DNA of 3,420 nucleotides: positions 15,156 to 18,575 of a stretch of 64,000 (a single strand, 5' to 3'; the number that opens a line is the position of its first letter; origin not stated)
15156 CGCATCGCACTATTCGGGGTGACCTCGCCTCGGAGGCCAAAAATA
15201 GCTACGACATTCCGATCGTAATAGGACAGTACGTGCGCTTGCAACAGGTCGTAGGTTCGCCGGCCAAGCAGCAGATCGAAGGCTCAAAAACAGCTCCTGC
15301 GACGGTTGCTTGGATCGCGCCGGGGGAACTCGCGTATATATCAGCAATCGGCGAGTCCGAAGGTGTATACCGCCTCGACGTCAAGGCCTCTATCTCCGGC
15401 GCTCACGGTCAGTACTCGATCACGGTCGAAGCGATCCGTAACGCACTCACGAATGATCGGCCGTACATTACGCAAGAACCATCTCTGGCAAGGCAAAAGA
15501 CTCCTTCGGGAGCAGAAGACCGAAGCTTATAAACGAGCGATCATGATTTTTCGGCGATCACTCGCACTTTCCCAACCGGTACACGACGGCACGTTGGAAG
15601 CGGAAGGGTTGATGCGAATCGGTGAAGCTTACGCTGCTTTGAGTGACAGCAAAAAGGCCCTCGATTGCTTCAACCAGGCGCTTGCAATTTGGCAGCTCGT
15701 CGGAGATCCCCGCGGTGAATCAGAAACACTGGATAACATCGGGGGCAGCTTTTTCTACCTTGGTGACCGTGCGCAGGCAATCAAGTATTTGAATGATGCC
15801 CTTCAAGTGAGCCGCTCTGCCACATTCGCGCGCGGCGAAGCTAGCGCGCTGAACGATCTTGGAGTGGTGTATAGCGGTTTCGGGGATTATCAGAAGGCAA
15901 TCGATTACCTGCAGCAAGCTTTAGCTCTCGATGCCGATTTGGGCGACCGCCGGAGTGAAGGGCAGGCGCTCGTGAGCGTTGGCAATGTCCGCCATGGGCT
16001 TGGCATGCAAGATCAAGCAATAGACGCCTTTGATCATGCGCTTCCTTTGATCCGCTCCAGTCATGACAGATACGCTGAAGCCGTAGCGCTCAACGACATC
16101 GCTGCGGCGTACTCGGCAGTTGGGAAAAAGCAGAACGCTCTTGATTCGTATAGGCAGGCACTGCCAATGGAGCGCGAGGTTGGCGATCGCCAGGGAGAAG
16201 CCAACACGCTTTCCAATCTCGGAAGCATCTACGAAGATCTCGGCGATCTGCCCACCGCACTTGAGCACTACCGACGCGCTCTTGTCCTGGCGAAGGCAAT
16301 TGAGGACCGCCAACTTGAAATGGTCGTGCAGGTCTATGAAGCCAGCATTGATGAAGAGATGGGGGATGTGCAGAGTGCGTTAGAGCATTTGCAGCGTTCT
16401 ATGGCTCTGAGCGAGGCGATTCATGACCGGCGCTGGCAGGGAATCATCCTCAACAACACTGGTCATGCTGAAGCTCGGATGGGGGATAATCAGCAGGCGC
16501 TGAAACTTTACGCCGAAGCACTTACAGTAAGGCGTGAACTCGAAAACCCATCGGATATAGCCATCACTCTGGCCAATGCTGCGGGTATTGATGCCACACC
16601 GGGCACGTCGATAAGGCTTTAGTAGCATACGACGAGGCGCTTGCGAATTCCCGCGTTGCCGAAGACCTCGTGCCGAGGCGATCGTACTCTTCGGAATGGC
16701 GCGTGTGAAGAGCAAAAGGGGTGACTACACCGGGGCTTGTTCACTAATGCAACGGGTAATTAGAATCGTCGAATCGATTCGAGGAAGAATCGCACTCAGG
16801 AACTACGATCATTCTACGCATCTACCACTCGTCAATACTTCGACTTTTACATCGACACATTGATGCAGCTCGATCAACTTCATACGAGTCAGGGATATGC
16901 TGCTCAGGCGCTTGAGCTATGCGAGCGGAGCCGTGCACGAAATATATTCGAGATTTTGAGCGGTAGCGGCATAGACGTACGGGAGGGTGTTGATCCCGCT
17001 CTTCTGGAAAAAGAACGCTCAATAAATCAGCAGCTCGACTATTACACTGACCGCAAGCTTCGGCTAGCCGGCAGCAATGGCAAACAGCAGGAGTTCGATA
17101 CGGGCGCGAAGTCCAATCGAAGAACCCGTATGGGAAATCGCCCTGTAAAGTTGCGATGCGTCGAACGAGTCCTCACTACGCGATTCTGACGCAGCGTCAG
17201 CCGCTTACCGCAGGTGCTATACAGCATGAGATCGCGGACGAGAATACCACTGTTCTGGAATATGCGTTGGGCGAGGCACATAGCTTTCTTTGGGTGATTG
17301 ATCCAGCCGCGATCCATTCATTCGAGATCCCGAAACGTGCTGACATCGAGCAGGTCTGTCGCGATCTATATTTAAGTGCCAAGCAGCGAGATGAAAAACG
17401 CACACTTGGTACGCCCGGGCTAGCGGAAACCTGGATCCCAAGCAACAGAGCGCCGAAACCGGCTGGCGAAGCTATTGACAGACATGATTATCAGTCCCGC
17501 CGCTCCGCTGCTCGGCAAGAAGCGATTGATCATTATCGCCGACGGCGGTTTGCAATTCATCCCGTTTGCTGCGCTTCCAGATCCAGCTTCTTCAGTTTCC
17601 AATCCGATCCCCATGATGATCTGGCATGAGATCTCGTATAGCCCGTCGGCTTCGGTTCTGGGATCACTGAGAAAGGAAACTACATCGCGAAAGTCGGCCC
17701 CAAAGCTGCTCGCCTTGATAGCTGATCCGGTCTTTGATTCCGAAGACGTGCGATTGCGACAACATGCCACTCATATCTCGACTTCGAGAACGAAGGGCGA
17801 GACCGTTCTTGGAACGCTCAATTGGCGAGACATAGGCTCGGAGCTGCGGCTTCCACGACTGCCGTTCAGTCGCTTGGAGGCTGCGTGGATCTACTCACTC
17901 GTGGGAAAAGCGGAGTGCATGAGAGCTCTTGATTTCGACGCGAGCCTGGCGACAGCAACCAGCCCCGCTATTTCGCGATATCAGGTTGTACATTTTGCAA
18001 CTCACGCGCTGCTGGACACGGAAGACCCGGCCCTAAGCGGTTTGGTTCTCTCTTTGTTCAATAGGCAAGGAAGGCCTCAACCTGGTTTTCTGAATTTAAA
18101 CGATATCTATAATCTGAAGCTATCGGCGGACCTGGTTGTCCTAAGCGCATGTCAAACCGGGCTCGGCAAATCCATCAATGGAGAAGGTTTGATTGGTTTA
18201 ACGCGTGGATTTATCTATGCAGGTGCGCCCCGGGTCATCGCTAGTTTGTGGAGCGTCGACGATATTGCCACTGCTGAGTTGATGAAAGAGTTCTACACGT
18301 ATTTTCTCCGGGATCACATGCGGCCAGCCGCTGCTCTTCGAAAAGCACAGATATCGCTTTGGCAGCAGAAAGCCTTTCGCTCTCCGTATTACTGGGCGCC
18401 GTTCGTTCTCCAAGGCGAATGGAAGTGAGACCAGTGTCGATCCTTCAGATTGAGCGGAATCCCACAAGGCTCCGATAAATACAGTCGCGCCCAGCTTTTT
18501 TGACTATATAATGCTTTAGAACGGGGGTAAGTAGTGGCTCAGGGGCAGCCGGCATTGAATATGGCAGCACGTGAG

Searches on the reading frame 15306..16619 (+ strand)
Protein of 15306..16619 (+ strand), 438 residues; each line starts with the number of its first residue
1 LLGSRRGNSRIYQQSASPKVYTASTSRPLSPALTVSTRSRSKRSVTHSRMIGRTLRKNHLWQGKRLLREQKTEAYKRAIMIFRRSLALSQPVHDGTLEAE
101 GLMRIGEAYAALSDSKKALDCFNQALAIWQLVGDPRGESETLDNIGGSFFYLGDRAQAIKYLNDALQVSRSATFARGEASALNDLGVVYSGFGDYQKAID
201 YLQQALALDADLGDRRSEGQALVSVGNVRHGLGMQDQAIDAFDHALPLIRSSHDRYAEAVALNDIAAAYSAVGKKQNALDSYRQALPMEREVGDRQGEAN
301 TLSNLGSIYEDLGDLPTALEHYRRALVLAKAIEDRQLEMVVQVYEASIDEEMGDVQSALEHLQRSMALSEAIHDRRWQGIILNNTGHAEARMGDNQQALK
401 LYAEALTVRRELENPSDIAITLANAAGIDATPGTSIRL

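Call 38: search_protein_families(library=pfam, proteins=[window:15306-16619:+], max_evalue=0.01)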
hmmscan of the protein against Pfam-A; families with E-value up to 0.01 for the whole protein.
window:15306-16619:+ (438 aa): 22 families
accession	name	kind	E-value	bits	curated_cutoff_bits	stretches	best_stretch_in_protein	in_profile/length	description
PF13424.12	TPR_12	-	8.5e-54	180.1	30.1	6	141-209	5-75/77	Tetratricopeptide repeat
PF00515.34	TPR_1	-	1.1e-39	133.1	27.8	4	179-209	1-31/34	Tetratricopeptide repeat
PF07719.23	TPR_2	-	8.2e-33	110.2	27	3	179-209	1-31/34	Tetratricopeptide repeat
PF13176.12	TPR_7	-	1.7e-26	90.4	27.9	2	181-215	1-35/36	Tetratricopeptide repeat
PF13374.12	TPR_10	-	5e-26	90.3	27.5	3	179-208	2-31/42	Tetratricopeptide repeat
PF13181.12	TPR_8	-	3.9e-24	83.1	25.7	1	179-211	1-33/34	Tetratricopeptide repeat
PF17874.7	TPR_MalT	-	4.2e-17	62.9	45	1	243-373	25-156/336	MalT-like TPR region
PF13428.12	TPR_14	-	1.6e-13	50.3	23.5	0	181-211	3-33/44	Tetratricopeptide repeat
PF13174.12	TPR_6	-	5.5e-11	42.8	26.3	0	102-126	3-27/33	Tetratricopeptide repeat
PF10602.15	RPN7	-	1.4e-10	41.6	29.6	1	301-421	38-157/174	26S proteasome subunit RPN7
PF13432.12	TPR_16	-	2.2e-10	41.2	32.7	1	148-210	6-62/65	Tetratricopeptide repeat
PF13414.12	TPR_11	-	2.5e-09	37.1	26.8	0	306-328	1-23/42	TPR repeat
PF12862.13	ANAPC5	-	8e-07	29.5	23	0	193-256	12-75/91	Anaphase-promoting complex subunit 5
PF14938.12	SNAP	-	8.8e-07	29.1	25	1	236-361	52-177/282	Soluble NSF attachment protein, SNAP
PF24885.1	TPR_NPHP3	-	3.8e-06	26.9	100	0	223-293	103-176/239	Nephrocystin-3 TPR domain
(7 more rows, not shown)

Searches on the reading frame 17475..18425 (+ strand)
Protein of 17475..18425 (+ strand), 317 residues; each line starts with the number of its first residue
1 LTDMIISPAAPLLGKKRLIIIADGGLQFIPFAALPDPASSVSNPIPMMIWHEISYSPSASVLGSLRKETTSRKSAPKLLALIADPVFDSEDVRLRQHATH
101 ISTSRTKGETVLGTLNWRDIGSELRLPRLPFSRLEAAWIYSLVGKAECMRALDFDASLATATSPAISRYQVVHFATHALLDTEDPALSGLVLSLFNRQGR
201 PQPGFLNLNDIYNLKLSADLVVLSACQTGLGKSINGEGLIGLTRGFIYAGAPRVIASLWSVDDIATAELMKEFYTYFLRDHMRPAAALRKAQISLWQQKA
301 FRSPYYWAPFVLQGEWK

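Call 38: search_protein_families(library=pfam, proteins=[window:17475-18425:+], max_evalue=0.01)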
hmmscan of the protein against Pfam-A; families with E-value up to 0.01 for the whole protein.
window:17475-18425:+ (317 aa): 1 family
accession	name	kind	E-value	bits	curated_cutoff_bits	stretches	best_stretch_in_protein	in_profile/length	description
PF12770.12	CHAT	-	1.4e-69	235.2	24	1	3-315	9-289/289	CHAT domain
